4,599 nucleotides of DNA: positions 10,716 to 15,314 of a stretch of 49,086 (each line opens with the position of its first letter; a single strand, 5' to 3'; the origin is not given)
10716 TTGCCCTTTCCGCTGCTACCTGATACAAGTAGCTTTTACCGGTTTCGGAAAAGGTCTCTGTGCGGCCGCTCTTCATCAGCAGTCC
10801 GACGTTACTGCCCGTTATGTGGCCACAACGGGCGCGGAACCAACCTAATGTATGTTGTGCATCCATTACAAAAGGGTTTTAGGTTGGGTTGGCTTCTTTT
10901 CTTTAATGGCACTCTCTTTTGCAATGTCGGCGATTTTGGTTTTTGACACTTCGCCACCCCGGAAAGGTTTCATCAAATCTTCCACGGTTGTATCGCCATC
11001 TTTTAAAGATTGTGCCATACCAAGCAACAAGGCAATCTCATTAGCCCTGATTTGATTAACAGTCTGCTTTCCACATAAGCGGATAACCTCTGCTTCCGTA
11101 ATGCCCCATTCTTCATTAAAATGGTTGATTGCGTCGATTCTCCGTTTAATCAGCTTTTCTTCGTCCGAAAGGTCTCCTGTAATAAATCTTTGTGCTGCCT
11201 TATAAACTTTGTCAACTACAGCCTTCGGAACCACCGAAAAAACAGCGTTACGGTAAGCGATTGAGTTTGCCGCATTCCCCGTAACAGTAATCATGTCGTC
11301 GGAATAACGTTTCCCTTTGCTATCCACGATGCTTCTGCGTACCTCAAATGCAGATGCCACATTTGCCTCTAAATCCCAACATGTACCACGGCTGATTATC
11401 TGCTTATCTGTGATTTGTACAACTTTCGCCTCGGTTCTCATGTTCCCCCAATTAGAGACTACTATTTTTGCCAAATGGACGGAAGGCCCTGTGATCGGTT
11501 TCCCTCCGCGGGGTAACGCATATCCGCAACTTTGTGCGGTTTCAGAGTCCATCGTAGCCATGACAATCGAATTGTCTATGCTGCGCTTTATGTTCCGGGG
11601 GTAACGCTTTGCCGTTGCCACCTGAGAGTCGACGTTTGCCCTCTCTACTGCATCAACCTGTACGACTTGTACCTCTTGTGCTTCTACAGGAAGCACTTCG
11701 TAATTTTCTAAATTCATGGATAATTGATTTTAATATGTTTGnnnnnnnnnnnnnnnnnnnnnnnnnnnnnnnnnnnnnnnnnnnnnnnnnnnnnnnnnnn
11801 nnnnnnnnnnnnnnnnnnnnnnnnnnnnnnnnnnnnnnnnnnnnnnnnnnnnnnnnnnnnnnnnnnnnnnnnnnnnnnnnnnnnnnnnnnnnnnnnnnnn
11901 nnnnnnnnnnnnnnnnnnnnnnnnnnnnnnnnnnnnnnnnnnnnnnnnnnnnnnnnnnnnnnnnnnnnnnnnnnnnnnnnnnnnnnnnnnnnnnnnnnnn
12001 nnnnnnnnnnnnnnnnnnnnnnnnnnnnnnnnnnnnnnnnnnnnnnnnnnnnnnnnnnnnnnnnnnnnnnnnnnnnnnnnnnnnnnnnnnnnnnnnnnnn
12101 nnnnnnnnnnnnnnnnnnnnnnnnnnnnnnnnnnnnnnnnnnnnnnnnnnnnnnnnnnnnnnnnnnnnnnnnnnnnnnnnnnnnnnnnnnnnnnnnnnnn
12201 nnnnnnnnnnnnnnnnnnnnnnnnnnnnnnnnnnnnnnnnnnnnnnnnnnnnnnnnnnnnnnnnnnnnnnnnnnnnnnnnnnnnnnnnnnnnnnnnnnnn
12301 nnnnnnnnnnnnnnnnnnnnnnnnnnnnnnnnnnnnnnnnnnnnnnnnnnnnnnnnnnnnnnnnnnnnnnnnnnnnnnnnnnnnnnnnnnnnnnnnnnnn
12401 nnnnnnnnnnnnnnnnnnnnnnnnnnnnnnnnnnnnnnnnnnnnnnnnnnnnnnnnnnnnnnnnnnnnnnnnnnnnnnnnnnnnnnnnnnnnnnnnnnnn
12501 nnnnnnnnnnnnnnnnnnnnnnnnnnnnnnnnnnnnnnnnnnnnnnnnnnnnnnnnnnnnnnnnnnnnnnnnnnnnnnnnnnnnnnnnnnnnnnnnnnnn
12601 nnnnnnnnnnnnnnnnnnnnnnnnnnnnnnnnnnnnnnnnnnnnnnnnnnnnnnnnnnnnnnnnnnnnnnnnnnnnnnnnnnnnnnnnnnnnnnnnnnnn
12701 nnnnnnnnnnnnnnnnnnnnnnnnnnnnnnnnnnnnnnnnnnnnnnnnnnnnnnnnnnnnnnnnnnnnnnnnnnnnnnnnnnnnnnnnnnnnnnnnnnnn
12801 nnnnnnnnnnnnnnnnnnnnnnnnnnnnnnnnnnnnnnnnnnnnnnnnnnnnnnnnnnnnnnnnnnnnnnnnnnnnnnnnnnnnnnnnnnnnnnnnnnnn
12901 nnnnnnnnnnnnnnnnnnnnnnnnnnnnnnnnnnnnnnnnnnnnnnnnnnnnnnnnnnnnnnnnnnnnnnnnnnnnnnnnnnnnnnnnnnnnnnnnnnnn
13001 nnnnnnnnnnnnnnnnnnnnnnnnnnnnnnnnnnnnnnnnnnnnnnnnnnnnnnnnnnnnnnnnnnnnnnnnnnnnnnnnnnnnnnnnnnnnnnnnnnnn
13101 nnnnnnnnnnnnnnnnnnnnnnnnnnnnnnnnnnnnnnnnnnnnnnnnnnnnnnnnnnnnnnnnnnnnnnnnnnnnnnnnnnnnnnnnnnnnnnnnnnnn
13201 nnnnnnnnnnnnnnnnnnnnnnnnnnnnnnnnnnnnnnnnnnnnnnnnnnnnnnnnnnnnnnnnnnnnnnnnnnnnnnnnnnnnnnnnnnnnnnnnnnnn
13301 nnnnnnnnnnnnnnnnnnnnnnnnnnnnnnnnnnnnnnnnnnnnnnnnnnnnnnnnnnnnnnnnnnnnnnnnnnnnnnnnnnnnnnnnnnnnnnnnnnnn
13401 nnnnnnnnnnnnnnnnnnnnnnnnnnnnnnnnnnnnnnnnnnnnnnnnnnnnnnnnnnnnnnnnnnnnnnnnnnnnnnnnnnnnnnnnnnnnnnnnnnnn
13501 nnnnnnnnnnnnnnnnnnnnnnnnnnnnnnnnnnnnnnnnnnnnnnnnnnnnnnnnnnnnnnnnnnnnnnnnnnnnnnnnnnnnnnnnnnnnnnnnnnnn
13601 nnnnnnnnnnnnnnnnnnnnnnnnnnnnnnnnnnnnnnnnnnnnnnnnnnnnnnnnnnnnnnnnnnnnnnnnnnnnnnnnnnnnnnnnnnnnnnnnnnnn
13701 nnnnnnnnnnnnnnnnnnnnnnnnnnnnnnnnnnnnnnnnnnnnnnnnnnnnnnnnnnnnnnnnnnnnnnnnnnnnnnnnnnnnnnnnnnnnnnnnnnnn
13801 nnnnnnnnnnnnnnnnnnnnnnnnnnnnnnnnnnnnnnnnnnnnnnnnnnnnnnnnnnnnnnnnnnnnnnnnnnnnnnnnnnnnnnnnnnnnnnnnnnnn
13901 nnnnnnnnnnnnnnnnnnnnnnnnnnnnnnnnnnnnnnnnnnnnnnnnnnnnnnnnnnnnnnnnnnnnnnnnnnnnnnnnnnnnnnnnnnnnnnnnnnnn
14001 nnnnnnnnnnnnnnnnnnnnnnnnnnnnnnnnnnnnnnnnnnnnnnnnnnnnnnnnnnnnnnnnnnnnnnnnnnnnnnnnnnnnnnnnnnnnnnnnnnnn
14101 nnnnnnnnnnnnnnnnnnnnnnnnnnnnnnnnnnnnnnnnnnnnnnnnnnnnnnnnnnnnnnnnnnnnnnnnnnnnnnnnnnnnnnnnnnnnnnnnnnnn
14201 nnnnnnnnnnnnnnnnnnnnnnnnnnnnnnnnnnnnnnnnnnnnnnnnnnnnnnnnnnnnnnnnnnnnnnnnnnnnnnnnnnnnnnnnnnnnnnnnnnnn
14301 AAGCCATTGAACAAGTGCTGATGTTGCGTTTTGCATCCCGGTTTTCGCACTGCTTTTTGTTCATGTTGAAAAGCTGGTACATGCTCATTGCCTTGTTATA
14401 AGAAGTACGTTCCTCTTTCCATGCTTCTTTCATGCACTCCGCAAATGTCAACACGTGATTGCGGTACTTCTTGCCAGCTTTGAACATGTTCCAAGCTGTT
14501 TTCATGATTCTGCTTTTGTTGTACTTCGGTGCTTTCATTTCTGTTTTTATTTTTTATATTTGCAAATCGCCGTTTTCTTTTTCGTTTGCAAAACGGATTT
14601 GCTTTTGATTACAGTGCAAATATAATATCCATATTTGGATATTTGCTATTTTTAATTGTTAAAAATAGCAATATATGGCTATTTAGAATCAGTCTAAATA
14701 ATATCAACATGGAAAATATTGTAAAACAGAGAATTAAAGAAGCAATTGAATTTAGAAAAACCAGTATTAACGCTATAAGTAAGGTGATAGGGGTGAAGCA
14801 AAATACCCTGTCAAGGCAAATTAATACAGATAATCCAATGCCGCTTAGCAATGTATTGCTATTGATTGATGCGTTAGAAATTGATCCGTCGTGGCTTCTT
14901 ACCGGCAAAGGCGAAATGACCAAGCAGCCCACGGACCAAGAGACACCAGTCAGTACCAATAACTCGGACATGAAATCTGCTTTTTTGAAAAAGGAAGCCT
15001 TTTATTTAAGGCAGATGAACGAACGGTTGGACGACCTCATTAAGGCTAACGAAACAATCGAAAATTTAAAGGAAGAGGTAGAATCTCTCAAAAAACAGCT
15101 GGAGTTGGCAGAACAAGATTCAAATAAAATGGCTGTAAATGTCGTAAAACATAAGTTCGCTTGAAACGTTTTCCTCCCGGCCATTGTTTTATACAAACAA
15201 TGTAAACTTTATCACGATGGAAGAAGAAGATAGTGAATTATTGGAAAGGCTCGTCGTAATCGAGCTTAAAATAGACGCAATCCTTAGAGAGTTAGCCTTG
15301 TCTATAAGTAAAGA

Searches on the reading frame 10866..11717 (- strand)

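Call 37: search_protein_families(library=phrogs, max_evalue=0.001, proteins=[window:10866-11717:-])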
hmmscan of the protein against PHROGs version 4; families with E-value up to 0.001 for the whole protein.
window:10866-11717:- (283 aa): 1 family
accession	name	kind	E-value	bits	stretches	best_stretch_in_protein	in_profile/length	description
phrog_3657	-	unknown function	1.2e-51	176.5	1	15-278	19-282/289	-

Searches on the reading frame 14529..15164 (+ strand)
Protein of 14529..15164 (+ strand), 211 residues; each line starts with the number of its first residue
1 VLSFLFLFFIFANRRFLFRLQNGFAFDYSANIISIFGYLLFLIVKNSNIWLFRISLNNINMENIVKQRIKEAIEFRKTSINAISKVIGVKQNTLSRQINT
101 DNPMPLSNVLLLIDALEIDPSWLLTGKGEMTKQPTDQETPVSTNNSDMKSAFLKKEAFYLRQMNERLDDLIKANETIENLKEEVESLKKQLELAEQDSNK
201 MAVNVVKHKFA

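Call 37: search_protein_families(library=phrogs, max_evalue=0.001, proteins=[window:14529-15164:+])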
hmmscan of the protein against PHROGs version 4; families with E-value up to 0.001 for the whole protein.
window:14529-15164:+ (211 aa): 6 families
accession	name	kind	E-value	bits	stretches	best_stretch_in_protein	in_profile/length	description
phrog_4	-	transcription regulation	5.7e-11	43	1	60-142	130-205/400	transcriptional repressor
phrog_8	-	transcription regulation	5e-10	40.3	1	57-185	69-260/346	transcriptional regulator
phrog_2967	-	transcription regulation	1.1e-07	32.6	1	60-143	6-78/225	transcriptional regulator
phrog_2328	-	transcription regulation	3.9e-06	27.7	1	65-143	16-95/128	transcriptional repressor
phrog_9710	-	unknown function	1.3e-05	26.2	1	78-136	28-88/95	-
phrog_2439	-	transcription regulation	1.6e-05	24.9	1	63-175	6-116/367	transcriptional regulator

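Call 99: search_protein_families(library=pfam, max_evalue=0.01, proteins=[window:14529-15164:+])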
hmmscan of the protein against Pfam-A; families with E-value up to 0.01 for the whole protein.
window:14529-15164:+ (211 aa): 3 families
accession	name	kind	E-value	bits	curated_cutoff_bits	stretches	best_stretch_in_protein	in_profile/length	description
PF12844.13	HTH_19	-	0.00038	20.7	30.2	1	67-129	2-64/64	Helix-turn-helix domain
PF08700.17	VPS51_Exo84_N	-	0.0038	17.7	24.2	1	168-202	51-85/87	Vps51/EXO84/COG1 N-terminal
PF13476.12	AAA_23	-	0.0068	17.5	27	1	46-192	71-194/201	AAA domain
